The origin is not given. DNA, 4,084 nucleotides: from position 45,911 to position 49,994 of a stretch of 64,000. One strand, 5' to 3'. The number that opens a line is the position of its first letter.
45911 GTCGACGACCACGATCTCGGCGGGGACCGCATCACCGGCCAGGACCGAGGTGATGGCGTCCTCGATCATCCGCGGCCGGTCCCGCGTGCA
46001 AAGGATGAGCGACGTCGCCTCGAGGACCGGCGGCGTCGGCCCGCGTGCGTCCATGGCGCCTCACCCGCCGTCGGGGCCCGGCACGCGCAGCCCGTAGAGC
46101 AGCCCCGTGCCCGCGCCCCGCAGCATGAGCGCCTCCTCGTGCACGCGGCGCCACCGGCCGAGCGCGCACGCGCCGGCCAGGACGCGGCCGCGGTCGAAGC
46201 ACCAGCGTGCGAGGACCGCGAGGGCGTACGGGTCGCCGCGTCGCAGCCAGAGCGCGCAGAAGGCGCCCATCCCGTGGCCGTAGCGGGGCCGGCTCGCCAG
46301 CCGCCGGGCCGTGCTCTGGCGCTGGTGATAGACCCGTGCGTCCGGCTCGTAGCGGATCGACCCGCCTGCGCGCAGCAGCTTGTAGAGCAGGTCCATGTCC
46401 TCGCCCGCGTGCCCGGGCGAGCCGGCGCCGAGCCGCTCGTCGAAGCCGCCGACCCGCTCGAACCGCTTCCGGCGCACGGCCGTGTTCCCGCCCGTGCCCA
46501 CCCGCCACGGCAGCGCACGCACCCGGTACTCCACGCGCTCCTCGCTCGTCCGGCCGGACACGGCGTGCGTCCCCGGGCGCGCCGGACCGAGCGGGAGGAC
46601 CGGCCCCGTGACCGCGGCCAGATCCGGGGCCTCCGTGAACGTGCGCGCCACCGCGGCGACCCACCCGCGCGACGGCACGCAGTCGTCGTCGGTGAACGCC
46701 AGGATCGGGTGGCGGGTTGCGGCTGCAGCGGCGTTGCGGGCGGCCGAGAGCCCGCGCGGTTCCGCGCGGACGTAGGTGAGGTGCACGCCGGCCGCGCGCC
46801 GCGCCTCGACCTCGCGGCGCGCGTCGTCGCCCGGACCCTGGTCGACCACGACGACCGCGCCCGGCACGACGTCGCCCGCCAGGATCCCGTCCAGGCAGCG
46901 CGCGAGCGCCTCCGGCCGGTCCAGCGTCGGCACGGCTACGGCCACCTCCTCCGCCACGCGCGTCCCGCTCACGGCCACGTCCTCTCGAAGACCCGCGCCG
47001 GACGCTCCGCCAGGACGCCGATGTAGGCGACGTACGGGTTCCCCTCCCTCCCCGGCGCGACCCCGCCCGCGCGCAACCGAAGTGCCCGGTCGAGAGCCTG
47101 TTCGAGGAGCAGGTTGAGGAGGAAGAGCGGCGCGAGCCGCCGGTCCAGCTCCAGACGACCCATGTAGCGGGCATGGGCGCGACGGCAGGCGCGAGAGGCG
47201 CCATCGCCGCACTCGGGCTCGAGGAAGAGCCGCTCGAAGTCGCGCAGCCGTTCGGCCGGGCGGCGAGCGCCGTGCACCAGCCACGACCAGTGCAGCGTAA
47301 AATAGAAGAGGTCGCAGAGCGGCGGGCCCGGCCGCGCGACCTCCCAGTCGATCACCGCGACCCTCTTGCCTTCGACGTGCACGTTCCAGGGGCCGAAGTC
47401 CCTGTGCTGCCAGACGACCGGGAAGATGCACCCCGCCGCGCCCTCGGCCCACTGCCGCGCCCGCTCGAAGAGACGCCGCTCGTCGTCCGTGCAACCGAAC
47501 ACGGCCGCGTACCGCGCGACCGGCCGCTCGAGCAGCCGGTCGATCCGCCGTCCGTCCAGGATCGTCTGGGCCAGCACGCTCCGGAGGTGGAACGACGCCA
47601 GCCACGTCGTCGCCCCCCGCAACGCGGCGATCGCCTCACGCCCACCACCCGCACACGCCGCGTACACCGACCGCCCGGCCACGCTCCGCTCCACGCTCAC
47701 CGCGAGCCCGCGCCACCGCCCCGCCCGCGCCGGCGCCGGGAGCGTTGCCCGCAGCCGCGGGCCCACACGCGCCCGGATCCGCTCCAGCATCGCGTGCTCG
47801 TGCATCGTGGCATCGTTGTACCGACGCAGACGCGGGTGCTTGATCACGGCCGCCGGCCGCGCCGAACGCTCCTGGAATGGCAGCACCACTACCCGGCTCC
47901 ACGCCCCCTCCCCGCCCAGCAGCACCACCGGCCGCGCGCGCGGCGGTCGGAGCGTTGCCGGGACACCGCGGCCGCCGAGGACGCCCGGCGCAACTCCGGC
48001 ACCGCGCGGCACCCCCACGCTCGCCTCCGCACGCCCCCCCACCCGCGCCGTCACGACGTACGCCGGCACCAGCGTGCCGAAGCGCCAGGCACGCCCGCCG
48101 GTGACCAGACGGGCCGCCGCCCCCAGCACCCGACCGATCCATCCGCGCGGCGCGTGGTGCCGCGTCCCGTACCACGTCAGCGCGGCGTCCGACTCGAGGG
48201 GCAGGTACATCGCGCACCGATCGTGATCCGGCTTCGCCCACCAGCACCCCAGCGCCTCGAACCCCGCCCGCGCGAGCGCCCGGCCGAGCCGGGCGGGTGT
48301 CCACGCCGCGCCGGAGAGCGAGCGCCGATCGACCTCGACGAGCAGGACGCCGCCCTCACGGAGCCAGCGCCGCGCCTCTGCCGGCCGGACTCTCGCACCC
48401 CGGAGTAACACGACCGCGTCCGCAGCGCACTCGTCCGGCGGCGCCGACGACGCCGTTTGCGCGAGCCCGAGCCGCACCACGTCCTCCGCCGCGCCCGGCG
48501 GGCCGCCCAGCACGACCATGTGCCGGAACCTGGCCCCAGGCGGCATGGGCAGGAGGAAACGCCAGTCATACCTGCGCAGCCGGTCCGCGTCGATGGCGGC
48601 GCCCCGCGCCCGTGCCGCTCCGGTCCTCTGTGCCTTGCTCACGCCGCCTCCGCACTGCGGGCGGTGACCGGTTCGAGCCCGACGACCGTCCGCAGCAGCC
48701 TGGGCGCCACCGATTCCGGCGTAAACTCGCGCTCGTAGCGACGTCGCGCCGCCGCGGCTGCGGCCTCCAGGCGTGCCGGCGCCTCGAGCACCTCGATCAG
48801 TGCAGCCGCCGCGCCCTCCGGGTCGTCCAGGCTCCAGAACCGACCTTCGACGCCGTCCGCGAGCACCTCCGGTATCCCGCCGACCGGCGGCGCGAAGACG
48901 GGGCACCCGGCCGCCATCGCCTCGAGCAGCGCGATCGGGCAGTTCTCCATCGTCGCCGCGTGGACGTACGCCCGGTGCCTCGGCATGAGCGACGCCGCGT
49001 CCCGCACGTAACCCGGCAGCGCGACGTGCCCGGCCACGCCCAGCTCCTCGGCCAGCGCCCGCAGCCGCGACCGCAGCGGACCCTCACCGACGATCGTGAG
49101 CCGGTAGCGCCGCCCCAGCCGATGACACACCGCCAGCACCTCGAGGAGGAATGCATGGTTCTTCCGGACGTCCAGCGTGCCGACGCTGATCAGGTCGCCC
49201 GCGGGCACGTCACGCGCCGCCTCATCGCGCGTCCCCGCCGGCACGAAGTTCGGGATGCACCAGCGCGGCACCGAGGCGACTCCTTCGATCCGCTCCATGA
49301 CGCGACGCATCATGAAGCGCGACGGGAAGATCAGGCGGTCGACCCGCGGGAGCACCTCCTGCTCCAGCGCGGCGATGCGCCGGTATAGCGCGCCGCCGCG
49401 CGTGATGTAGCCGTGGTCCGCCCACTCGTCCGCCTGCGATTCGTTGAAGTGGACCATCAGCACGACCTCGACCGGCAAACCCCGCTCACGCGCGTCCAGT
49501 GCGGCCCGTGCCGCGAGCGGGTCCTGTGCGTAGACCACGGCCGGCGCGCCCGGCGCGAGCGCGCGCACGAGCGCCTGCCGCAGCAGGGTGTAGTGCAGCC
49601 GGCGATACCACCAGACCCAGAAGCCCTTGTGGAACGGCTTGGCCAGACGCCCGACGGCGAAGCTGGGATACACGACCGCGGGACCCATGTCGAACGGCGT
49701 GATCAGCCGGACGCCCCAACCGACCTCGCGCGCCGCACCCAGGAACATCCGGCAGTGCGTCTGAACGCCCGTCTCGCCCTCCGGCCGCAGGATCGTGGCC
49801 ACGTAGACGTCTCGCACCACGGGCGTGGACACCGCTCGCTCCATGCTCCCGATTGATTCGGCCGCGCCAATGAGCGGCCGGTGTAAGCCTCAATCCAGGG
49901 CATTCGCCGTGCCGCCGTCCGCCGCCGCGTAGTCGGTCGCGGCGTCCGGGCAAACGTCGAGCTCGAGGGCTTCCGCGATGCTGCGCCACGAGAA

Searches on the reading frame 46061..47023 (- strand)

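Call 12: search_protein_families(library=pfam, proteins=[window:46061-47023:-], max_evalue=0.001)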
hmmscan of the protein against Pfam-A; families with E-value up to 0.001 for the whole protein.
window:46061-47023:- (320 aa): 6 families
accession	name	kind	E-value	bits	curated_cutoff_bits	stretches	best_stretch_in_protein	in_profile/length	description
PF13641.12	Glyco_tranf_2_3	-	1e-18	68.6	27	1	27-239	3-217/230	Glycosyltransferase like family 2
PF00535.33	Glycos_transf_2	-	1.1e-16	61.7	23.3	1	29-191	2-167/168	Glycosyl transferase family 2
PF13632.12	Glyco_trans_2_3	-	8.8e-10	39.2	27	1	110-261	4-138/198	Glycosyl transferase family group 2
PF10111.15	Glyco_tranf_2_2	-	3.4e-09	37.1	27.3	1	179-236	166-219/276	Glycosyltransferase like family 2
PF02709.20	Glyco_transf_7C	-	4.9e-05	23.3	23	1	172-226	15-65/78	N-terminal domain of galactosyltransferase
PF13506.12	Glyco_transf_21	-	6.6e-05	22.9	21.7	1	99-195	25-121/174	Glycosyl transferase family 21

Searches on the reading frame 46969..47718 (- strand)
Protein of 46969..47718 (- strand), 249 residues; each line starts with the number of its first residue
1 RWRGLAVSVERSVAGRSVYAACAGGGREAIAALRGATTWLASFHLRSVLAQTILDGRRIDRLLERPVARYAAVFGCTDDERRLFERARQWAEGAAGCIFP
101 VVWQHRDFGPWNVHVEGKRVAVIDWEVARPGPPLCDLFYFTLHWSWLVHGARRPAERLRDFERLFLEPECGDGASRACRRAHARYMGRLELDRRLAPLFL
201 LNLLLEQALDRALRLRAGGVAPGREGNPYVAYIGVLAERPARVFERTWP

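Call 93: search_protein_families(library=pfam, proteins=[window:46969-47718:-], max_evalue=0.001)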
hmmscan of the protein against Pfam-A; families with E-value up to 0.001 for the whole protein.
window:46969-47718:- (249 aa): 1 family
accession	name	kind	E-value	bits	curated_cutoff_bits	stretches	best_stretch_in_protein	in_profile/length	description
PF01636.29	APH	-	1.9e-13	51.2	23.2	1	12-145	77-214/239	Phosphotransferase enzyme family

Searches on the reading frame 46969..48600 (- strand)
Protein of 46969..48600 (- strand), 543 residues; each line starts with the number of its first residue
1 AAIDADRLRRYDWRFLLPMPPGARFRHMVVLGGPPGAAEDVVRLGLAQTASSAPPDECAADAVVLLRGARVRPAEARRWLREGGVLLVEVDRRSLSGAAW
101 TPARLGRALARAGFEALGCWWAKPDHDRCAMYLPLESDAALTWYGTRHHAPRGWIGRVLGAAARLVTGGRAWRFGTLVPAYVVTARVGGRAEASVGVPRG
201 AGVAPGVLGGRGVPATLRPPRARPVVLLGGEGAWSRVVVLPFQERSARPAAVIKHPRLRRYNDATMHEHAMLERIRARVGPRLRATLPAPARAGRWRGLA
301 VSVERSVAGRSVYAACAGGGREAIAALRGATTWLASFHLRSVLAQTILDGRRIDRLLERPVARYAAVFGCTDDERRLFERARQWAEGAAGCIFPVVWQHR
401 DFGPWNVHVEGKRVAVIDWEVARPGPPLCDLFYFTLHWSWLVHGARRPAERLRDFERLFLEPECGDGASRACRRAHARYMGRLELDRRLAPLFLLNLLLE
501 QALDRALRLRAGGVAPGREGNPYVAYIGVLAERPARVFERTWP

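Call 12: search_protein_families(library=pfam, proteins=[window:46969-48600:-], max_evalue=0.001)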
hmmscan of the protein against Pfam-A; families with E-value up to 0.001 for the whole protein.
window:46969-48600:- (543 aa): 1 family
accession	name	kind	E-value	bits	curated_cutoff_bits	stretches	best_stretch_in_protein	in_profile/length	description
PF01636.29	APH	-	3.7e-14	53.5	23.2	1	250-439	22-214/239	Phosphotransferase enzyme family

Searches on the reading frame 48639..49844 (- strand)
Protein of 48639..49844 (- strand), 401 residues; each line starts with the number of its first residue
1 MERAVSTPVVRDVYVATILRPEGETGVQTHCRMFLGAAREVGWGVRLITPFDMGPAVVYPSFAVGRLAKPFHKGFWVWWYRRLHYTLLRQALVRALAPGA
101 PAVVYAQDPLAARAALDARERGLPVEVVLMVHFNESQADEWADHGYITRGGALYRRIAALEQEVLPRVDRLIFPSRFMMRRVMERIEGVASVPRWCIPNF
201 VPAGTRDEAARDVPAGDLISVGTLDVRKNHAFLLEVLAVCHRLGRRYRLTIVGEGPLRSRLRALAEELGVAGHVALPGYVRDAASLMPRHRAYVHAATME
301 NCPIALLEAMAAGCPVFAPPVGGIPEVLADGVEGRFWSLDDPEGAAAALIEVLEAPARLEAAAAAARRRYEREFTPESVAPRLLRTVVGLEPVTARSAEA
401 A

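Call 12: search_protein_families(library=pfam, proteins=[window:48639-49844:-], max_evalue=0.001)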
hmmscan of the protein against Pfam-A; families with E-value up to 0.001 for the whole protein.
window:48639-49844:- (401 aa): 5 families
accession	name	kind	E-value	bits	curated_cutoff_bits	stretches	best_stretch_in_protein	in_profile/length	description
PF00534.26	Glycos_transf_1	-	1.9e-28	99.6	26.4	1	217-368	17-171/172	Glycosyl transferases group 1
PF13692.12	Glyco_trans_1_4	-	1.7e-26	93.6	27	1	218-354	4-141/142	Glycosyl transferases group 1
PF13524.12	Glyco_trans_1_2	-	1.3e-11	45.1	25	1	247-384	15-143/144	Glycosyl transferase-like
PF13439.12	Glyco_transf_4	-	2e-11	44.7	28.5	1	26-201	3-166/170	Glycosyltransferase Family 4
PF13579.12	Glyco_trans_4_4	-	2.5e-10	41.4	29.7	1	25-184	1-144/158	Glycosyl transferase 4-like domain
